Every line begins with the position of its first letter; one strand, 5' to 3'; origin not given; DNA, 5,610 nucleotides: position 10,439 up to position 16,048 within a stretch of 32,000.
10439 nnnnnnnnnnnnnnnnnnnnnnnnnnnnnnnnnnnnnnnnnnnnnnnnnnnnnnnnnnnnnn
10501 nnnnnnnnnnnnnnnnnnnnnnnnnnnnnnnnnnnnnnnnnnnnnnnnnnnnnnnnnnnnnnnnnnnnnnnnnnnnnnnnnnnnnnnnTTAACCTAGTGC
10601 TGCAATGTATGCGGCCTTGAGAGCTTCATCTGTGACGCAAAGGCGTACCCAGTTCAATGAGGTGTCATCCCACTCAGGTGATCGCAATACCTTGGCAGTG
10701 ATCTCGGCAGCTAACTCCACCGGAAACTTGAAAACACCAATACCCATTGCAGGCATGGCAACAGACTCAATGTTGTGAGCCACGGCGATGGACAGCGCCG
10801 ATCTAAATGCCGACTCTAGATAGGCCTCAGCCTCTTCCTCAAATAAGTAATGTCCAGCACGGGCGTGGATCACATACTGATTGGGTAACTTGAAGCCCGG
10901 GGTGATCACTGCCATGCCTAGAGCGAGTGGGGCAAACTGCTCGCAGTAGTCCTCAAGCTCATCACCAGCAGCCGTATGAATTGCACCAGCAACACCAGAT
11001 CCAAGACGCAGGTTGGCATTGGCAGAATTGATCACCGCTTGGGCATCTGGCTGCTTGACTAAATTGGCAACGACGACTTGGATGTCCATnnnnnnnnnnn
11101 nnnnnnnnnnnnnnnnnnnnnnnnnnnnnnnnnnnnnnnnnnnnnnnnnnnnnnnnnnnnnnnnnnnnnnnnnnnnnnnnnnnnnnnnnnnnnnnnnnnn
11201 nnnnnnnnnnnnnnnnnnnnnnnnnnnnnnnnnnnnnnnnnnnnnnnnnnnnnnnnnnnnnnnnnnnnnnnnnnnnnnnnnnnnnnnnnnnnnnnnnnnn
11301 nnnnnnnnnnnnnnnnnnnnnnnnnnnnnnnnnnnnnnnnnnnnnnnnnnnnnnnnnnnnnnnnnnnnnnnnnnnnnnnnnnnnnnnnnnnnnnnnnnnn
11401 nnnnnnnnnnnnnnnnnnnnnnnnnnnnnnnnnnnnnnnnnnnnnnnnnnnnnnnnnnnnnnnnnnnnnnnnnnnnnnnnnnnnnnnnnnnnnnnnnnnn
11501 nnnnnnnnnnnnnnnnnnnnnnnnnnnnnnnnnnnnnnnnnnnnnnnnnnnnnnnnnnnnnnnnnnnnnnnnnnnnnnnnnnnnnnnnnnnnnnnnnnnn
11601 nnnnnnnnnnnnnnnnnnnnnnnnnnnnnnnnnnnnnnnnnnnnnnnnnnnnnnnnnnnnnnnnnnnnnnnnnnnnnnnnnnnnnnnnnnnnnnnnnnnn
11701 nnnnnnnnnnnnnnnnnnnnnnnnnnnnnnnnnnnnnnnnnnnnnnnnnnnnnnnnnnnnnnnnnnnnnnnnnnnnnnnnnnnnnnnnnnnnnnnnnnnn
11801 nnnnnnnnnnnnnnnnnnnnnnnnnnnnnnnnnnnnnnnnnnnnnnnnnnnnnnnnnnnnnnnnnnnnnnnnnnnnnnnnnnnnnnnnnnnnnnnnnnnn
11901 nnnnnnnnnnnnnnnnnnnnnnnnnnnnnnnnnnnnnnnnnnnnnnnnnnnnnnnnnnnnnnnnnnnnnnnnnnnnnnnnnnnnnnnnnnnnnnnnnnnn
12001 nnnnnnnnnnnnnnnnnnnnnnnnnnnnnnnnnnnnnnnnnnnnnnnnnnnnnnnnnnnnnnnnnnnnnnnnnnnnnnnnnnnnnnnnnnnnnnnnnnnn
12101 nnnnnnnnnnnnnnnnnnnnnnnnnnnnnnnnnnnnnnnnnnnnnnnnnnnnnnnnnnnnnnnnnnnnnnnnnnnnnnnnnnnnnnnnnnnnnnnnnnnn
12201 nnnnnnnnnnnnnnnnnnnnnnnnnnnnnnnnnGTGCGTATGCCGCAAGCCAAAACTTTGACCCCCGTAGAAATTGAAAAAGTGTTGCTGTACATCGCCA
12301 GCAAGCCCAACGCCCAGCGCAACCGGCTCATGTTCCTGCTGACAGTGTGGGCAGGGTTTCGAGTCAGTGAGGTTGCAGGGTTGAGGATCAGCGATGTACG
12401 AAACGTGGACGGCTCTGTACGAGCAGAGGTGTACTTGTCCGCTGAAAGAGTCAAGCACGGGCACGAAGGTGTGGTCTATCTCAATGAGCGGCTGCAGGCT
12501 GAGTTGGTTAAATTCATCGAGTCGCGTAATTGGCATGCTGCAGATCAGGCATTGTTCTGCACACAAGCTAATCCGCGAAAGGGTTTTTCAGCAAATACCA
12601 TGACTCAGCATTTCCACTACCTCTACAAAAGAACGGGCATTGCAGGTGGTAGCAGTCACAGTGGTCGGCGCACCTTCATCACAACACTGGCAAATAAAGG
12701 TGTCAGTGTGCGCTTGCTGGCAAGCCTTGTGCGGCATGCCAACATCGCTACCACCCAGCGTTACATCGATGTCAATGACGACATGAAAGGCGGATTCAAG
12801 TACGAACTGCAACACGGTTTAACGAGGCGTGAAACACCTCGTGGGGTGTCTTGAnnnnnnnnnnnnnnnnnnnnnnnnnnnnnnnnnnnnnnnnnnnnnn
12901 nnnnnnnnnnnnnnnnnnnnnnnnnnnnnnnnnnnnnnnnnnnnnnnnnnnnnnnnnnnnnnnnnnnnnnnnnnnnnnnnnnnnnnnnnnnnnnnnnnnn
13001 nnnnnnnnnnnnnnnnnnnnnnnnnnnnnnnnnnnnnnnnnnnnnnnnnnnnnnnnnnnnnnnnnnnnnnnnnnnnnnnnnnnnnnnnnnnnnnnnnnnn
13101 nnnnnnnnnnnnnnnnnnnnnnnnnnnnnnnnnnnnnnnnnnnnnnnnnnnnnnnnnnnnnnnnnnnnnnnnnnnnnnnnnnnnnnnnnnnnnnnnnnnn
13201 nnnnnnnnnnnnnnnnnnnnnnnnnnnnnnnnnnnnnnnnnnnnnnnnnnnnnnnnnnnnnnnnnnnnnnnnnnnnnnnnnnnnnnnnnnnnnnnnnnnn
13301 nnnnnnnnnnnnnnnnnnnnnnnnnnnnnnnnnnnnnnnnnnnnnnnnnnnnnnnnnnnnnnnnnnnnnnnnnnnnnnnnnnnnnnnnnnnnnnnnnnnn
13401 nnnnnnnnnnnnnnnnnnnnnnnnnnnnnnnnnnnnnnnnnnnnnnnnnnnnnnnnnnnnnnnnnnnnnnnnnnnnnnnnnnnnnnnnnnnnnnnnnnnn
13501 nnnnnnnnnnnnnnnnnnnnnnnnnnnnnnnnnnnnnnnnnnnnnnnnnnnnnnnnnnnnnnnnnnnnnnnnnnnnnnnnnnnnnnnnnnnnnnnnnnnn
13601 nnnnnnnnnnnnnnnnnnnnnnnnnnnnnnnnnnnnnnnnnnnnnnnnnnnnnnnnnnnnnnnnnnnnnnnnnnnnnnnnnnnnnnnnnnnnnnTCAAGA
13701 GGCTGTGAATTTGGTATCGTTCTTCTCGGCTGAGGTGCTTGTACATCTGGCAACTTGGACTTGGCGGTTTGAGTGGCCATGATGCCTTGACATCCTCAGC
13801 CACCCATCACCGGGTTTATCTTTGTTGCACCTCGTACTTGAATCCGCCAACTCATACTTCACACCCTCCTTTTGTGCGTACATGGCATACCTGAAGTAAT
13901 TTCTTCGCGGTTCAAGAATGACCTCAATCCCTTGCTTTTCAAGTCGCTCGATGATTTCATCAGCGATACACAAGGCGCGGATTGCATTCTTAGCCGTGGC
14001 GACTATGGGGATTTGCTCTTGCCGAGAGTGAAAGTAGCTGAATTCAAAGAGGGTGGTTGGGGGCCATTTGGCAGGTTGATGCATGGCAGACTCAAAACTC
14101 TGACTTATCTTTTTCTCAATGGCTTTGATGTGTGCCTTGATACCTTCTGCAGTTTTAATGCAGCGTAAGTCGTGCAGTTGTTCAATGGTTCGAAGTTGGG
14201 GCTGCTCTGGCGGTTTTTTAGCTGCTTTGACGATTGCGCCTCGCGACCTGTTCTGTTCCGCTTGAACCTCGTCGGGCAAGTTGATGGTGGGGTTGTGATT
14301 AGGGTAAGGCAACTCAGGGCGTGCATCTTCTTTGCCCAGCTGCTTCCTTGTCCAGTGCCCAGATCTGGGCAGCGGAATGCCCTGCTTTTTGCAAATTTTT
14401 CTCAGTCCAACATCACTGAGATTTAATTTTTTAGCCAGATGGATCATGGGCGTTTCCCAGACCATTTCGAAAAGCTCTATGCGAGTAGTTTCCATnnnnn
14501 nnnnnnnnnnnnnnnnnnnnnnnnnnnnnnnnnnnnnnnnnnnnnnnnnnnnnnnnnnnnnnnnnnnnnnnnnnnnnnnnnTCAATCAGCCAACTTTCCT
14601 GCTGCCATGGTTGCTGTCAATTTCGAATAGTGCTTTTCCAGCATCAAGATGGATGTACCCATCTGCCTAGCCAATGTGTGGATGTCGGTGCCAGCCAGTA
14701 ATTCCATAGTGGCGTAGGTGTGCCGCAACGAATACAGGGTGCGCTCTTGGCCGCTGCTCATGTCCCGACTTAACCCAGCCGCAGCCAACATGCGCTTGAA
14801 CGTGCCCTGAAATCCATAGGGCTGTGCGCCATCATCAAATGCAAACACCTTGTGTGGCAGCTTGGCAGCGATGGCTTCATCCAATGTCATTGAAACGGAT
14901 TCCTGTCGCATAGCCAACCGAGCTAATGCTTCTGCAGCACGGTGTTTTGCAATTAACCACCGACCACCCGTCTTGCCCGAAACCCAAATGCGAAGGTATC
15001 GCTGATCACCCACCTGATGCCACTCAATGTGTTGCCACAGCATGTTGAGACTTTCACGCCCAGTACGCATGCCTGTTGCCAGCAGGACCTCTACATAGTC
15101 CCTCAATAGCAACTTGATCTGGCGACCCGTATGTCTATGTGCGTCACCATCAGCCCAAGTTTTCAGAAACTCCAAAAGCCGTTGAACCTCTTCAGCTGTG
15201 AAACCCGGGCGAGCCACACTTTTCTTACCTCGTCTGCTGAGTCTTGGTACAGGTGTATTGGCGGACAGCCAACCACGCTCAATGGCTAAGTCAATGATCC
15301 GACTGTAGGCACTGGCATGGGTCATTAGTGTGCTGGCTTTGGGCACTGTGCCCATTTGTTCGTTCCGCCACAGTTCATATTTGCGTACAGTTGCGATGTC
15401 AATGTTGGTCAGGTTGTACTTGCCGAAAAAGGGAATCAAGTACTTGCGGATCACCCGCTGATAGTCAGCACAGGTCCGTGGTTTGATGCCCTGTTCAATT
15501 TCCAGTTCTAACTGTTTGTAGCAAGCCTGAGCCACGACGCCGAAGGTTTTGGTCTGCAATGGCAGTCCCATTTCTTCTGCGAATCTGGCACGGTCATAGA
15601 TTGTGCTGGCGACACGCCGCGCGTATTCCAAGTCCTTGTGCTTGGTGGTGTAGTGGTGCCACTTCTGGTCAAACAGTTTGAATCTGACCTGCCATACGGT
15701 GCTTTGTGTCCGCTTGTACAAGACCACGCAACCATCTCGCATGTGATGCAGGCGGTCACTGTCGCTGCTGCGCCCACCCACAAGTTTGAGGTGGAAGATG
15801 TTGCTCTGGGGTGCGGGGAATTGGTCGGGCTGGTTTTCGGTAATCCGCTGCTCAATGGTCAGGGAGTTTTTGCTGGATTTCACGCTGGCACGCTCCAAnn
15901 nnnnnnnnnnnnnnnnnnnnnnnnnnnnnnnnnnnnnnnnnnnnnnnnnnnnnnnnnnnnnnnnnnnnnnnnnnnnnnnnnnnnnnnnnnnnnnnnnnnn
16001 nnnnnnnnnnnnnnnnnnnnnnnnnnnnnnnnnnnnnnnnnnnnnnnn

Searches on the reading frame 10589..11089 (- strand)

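Call 55: search_protein_families(library=pfam, proteins=[window:10589-11089:-], max_evalue=0.01)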
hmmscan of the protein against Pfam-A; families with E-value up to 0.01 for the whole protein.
window:10589-11089:- (166 aa): 1 family
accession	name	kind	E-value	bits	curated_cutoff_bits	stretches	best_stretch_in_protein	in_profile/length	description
PF01661.27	Macro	-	2.6e-31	108.5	22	1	20-130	1-117/118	Macro domain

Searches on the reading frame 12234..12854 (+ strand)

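Call 11: search_protein_families(library=pfam, proteins=[window:12234-12854:+], max_evalue=0.01)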
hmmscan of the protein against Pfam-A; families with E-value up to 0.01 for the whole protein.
window:12234-12854:+ (206 aa): 1 family
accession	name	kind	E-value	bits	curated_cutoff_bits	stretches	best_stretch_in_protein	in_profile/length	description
PF00589.27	Phage_integrase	-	1.9e-26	93.3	27.1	1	8-182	2-170/172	Phage integrase family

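Call 62: search_protein_families(library=ncbifam, proteins=[window:12234-12854:+], max_evalue=0.001)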
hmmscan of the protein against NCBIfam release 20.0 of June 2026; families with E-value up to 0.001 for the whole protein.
window:12234-12854:+ (206 aa): 11 families
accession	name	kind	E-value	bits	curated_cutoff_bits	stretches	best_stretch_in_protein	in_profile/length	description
NF040815.2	recomb_XerA_Arch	equivalog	3.9e-21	75.8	220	1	6-183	94-257/263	site-specific tyrosine recombinase/integron integrase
TIGR02225.1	recomb_XerD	equivalog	3.7e-16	59.3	329.6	1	7-182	102-276/290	site-specific tyrosine recombinase XerD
NF001399.0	PRK00283.1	subfamily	1.2e-14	54.2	279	1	7-182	112-285/300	tyrosine recombinase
TIGR02224.1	recomb_XerC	equivalog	1.6e-13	50.7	335.15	1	9-182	107-279/295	tyrosine recombinase XerC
NF007370.0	PRK09870.1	subfamily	2.1e-11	43.9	221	1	7-181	11-180/200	tyrosine-type DNA invertase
NF002331.0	PRK01287.1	subfamily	5.3e-10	38.8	371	1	6-180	139-312/365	site-specific tyrosine recombinase XerC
TIGR02249.1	integrase_gron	subfamily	1.5e-09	37.6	265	2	118-185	237-305/315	integron integrase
NF003462.0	PRK05084.1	equivalog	3.6e-08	32.5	267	1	25-184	192-348/360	tyrosine recombinase XerS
NF007371.0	PRK09871.1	subfamily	9.5e-07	28.5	222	1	5-182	3-176/198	tyrosine-type DNA invertase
NF040693.1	recomb_GmtY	equivalog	2.3e-05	23.8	340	0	28-60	218-250/441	gamma-mobile-trio recombinase GmtY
NF011946.0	PRK15417.1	equivalog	0.00061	19.1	435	0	121-181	255-316/337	integron integrase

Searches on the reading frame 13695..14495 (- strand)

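Call 11: search_protein_families(library=pfam, proteins=[window:13695-14495:-], max_evalue=0.01)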
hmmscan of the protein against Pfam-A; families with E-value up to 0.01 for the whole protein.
window:13695-14495:- (266 aa): 1 family
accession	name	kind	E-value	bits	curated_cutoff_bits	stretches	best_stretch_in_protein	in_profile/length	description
PF02042.20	RWP-RK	-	0.0054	17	29.3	0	9-41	7-39/49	RWP-RK domain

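Call 63: search_protein_families(library=phrogs, proteins=[window:13695-14495:-], max_evalue=0.001)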
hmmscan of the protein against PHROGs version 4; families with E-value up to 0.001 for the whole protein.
window:13695-14495:- (266 aa): 0 families

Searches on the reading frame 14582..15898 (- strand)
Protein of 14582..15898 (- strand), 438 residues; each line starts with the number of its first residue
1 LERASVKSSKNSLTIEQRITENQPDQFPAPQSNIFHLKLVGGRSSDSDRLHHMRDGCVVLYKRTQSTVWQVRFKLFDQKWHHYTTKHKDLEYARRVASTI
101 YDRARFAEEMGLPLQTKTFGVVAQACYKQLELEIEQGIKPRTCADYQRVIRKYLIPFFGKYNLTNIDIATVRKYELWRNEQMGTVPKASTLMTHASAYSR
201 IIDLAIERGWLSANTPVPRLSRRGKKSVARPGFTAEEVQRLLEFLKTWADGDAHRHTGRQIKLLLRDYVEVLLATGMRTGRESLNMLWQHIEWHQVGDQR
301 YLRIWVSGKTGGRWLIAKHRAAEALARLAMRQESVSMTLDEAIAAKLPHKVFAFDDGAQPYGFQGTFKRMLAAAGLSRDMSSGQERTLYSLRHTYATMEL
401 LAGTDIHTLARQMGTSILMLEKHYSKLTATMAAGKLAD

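Call 11: search_protein_families(library=pfam, proteins=[window:14582-15898:-], max_evalue=0.01)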
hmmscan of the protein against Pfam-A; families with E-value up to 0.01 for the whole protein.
window:14582-15898:- (438 aa): 4 families
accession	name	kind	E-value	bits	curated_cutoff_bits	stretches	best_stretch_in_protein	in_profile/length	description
PF00589.27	Phage_integrase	-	3.6e-08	33.8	27.1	1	234-427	4-168/172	Phage integrase family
PF14659.12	Phage_int_SAM_3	-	6.1e-07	30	22.6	1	134-174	13-53/58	Phage integrase, N-terminal SAM-like domain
PF22022.2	Phage_int_M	-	0.007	17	27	0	119-216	1-90/96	Phage integrase central domain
PF13102.12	Phage_int_SAM_5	-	0.0083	16.9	22.3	0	139-215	18-92/98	Phage integrase SAM-like domain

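Call 12: find_encoding_contigs(protein=window:14582-15898:-, flank=10000, max_places=10)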
Protein window:14582-15898:- (438 aa): no gene with exactly this product is on record in the collection.

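Call 14: find_homologous_proteins(query=window:14582-15898:-, max_evalue=1e-30)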
Query window:14582-15898:- (438 aa): 3043 proteins with E <= 1e-30 among 8000 candidates; the best 120 are listed.
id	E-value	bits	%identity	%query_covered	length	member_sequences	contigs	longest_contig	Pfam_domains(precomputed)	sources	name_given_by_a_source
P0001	8.7e-279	942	96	98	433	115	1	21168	PF14659.13,PF00589.28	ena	-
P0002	1.7e-251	852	84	100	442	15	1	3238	PF14659.13,PF00589.28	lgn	-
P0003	1.2e-222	757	77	98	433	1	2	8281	PF14659.13,PF00589.28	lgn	-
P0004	4.7e-217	739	74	100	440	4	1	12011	PF00589.28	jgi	jgi:integrase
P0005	5.3e-216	735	77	95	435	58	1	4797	PF00589.28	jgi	jgi:integrase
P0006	8.2e-215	731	77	95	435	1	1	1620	PF00589.28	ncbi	-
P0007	4.1e-204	696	73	94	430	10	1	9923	PF00589.28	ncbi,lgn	-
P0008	2.3e-202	690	72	94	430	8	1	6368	PF14659.13,PF00589.28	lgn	-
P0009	1.1e-201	688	72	94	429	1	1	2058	PF14659.13,PF00589.28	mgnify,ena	mgnify:CR=1 FL=1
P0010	1.1e-198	678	72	94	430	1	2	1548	PF00589.28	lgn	-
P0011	5.9e-198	676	71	94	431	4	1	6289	PF00589.28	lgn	-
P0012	8.0e-197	672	68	99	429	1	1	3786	PF00589.28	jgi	-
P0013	4.9e-196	670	67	99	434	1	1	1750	PF00589.28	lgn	-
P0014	8.3e-196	669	70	94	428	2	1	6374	PF00589.28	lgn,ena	-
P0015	2.3e-195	667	72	90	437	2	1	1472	PF14659.13,PF00589.28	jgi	jgi:integrase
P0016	1.0e-194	665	70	95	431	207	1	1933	PF00589.28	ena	-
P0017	4.6e-193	660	69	94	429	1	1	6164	PF14659.13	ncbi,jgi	jgi:integrase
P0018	3.0e-192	657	68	97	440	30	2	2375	PF00589.28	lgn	-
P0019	1.2e-191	655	67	100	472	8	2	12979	PF14659.13,PF00589.28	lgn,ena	-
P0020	1.4e-191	655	68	95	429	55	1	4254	PF14659.13,PF00589.28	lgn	-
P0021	2.3e-189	648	69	92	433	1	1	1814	PF00589.28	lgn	-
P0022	3.0e-189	647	68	95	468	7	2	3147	PF00589.28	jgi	jgi:integrase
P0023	4.1e-189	647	68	95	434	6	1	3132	PF00589.28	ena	-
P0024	2.7e-188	644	71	89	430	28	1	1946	PF14659.13,PF00589.28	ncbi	-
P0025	2.5e-187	641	71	89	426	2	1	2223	PF00589.28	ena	-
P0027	8.5e-187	639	67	94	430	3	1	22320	PF00589.28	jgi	jgi:integrase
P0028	1.2e-186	639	67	95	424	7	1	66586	PF00589.28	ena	-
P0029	1.3e-186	639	66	95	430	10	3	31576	PF00589.28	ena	-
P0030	1.4e-185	635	67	93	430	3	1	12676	PF00589.28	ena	-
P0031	9.5e-185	632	70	89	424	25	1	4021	PF00589.28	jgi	-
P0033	4.9e-184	630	69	89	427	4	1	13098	PF00589.28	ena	-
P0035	1.5e-183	628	67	93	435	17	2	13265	PF14659.13,PF00589.28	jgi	-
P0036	1.9e-183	628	67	92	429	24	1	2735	PF00589.28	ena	-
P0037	3.9e-183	627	67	91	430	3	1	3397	PF00589.28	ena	-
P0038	5.2e-183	627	69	89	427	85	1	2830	PF14659.13,PF00589.28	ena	-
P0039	1.6e-182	625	72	88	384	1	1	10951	PF00589.28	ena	-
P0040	2.5e-182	624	65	99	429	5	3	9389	PF00589.28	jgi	-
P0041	1.3e-181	622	67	91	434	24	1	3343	PF14659.13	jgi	-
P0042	1.3e-181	622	66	94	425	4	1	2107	PF00589.28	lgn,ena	-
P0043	1.8e-181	622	66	94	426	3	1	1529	PF00589.28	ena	-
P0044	1.9e-181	621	66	94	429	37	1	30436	PF14659.13,PF00589.28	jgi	-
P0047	4.5e-175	600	71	84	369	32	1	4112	PF00589.28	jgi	-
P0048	1.5e-173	595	67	87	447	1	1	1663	PF00589.28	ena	-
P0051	1.1e-170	586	79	75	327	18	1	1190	PF00589.28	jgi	jgi:integrase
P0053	1.4e-162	559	59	95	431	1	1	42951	PF14659.13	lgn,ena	-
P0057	3.0e-145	502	63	79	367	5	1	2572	PF14659.13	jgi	jgi:hypothetical protein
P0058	5.6e-145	501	59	88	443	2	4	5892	PF00589.28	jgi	jgi:integrase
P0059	7.4e-145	501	58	88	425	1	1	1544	PF00589.28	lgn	-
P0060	2.4e-144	499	58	88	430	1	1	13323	PF00589.28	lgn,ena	-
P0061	7.7e-144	498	63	80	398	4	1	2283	PF14659.13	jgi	jgi:hypothetical protein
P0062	6.8e-143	494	58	88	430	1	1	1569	PF00589.28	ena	-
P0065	2.2e-142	493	58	88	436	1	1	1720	PF00589.28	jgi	jgi:integrase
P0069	3.6e-141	489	55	96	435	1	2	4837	PF14659.13,PF00589.28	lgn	-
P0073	5.0e-139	482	56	89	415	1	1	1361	PF00589.28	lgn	-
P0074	1.4e-138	480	57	89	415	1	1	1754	PF00589.28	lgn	-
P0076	6.7e-138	478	57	89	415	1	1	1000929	PF00589.28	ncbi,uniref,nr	ncbi:tyrosine-type recombinase/integrase [Polynucleobacter sp. AP-RePozz3-80-G7]|uniref:tyrosine-typ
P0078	8.9e-138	478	57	89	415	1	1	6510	PF00589.28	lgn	-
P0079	1.6e-137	477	56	89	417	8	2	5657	PF00589.28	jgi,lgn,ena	-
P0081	7.2e-137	475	56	89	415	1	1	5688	PF00589.28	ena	-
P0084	1.0e-136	474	54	93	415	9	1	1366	PF00589.28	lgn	-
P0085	1.5e-136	474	55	93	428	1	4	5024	PF14659.13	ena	-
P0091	2.4e-136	473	58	88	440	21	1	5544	PF14659.13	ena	-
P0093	2.8e-136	473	58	88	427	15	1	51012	PF14659.13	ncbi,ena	-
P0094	3.1e-136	473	56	89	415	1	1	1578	PF00589.28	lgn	-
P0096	3.7e-136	472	55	89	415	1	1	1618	PF00589.28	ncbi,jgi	jgi:integrase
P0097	4.1e-136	472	54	94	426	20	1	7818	PF14659.13,PF00589.28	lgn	-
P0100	7.1e-136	471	54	95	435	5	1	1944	PF00589.28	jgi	jgi:integrase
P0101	7.5e-136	471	72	64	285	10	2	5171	PF14659.13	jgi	-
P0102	8.3e-136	471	56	89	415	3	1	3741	PF00589.28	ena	-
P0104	2.2e-135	470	55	89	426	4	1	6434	PF14659.13,PF00589.28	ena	-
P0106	2.7e-135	469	54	97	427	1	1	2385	PF14659.13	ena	-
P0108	3.3e-135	469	56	89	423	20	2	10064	PF14659.13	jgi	-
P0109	4.4e-135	469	54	89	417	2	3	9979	PF00589.28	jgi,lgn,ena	-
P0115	6.6e-135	468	56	89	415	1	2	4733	PF00589.28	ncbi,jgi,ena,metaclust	jgi:integrase|metaclust:\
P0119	2.3e-134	466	55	89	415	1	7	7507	PF00589.28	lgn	-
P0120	2.5e-134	466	55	89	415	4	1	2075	PF00589.28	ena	-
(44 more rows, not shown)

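Call 16: find_related_loci(query=A1, collection=genome_contigs, flank=10000)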
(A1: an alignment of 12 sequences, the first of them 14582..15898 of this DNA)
Query A1 (438 aa) in genome_contigs; peptide patterns used: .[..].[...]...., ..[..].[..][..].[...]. (x = any residue, [..] = any of these).
320 stretches matched a pattern; 253 encode a relative of the query (tblastn E <= 1e-3); the best 80 are kept; 79 distinct loci.
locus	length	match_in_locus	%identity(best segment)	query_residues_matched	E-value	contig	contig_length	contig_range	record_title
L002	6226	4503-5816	96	1-438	0e+0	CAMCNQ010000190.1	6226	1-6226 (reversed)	MAG: Limnohabitans sp. Rim8 isolate MsE-30apr19-82 genome assembly, contig: MsE-30apr19-C23866, whole genome shotgun seq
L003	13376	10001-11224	67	28-437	0e+0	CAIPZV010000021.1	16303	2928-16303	MAG: uncultured beta proteobacterium isolate UppL6_bin-1161 genome assembly, contig: bin-1161:21/85, whole genome shotgu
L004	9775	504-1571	67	28-384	1e-166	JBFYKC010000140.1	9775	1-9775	MAG: Comamonadaceae bacterium isolate LA_0031 k121_539360, whole genome shotgun sequence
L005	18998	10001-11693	70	48-437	0e+0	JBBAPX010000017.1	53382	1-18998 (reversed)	MAG: Rhodoferax sp. isolate EUL_178 ctg17-EUL_178, whole genome shotgun sequence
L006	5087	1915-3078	59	51-437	9e-150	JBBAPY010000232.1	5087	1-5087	MAG: Rhodoferax sp. isolate EUL_179 ctg232-EUL_179, whole genome shotgun sequence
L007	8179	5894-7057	58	51-437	2e-147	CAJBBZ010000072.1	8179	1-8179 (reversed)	MAG: uncultured beta proteobacterium isolate Loc090721-4m_bin-0309 genome assembly, contig: bin-0309:072/294, whole geno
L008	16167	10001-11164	58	51-437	3e-147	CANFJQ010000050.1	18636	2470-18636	MAG: Comamonadaceae bacterium isolate Jr-16oct17-156 genome assembly, contig: Jr-16oct17-C5587, whole genome shotgun seq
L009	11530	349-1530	57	47-437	8e-147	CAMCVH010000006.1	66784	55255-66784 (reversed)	MAG: Polynucleobacter meluiroseus isolate ME-21oct19-199 genome assembly, contig: ME-21oct19-C505, whole genome shotgun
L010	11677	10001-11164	58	51-437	2e-146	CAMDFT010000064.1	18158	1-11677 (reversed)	MAG: Limnohabitans sp. Rim8 isolate MiH-16apr19-58 genome assembly, contig: MiH-16apr19-C5602, whole genome shotgun sequ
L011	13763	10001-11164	58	51-437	7e-146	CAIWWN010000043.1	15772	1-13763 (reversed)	MAG: uncultured Burkholderiales bacterium isolate Umea2p1_bin-0175 genome assembly, contig: bin-0175:043/294, whole geno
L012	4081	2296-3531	56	20-437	2e-147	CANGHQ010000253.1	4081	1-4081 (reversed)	MAG: Burkholderiales bacterium isolate Jr-25may17-155 genome assembly, contig: Jr-25may17-C34446, whole genome shotgun s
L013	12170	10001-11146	58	51-431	3e-143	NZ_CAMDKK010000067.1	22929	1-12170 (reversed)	MAG: Limnohabitans sp. Rim8 isolate MsH-30apr19-19 MsH-30apr19-C3951, whole genome shotgun sequence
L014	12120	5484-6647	57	51-437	3e-143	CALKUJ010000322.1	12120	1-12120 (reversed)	MAG TPA_asm: uncultured Polynucleobacter sp. isolate SRR6231135_bin.89_CONCOCT_v1.1_MAG genome assembly, contig: ERZ6502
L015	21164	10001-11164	58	51-437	6e-143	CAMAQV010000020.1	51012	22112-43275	MAG: Comamonas sp. lk isolate MaE-09apr19-164 genome assembly, contig: MaE-09apr19-C440, whole genome shotgun sequence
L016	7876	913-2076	58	51-437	5e-143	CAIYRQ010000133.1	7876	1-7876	MAG: uncultured beta proteobacterium isolate MJ-2014_bin-0891 genome assembly, contig: bin-0891:133/297, whole genome sh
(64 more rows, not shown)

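Call 49: find_related_loci(query=window:14582-15898:-, collection=metagenome_contigs, flank=10000)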
Query window:14582-15898:- (438 aa) in metagenome_contigs; peptide patterns used: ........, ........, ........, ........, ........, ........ (x = any residue, [..] = any of these).
342 stretches matched a pattern; 284 encode a relative of the query (tblastn E <= 1e-3); the best 80 are kept; 80 distinct loci.
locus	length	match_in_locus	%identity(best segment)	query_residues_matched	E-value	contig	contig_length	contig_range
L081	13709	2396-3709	97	1-438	0e+0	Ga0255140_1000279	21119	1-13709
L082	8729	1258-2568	96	2-438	0e+0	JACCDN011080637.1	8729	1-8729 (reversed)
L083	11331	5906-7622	84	1-438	0e+0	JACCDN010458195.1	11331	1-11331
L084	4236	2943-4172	85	1-410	0e+0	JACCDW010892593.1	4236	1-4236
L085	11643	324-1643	74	1-437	0e+0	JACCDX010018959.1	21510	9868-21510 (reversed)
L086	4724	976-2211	77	23-437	0e+0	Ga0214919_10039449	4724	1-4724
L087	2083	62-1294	77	24-437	0e+0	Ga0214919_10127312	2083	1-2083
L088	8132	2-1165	81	49-437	0e+0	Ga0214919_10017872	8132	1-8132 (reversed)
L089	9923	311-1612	71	2-437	0e+0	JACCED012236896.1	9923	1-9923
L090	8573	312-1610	68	4-437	0e+0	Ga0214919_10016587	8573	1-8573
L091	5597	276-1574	68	4-437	0e+0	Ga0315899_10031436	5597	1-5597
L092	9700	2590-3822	71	30-437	0e+0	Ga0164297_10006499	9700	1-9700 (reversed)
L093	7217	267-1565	68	4-437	0e+0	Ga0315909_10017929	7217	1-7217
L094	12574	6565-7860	68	2-437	0e+0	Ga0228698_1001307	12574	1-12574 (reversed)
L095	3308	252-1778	68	4-437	0e+0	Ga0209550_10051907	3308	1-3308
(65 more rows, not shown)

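Call 62: search_protein_families(library=ncbifam, proteins=[window:14582-15898:-], max_evalue=0.001)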
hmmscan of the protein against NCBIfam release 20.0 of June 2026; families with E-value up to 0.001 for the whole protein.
window:14582-15898:- (438 aa): 4 families
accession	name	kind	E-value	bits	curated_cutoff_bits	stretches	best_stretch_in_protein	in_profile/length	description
NF040815.2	recomb_XerA_Arch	equivalog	4.8e-08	32.9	220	1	131-427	6-254/263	site-specific tyrosine recombinase/integron integrase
TIGR02225.1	recomb_XerD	equivalog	1.1e-07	31.5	329.6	1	131-426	6-273/290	site-specific tyrosine recombinase XerD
TIGR02224.1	recomb_XerC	equivalog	6.5e-07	29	335.15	1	132-429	7-279/295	tyrosine recombinase XerC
TIGR02249.1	integrase_gron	subfamily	0.00092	18.6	265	0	366-418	245-291/315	integron integrase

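Call 63: search_protein_families(library=phrogs, proteins=[window:14582-15898:-], max_evalue=0.001)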
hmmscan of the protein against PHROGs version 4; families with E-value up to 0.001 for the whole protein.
window:14582-15898:- (438 aa): 3 families
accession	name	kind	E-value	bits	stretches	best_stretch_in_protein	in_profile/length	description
phrog_1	-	integration and excision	3.6e-31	110.1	1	60-429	112-437/611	integrase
phrog_216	-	integration and excision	3.2e-07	30.7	1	204-426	27-223/301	integrase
phrog_7685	-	integration and excision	0.00083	20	0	379-432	174-228/240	integrase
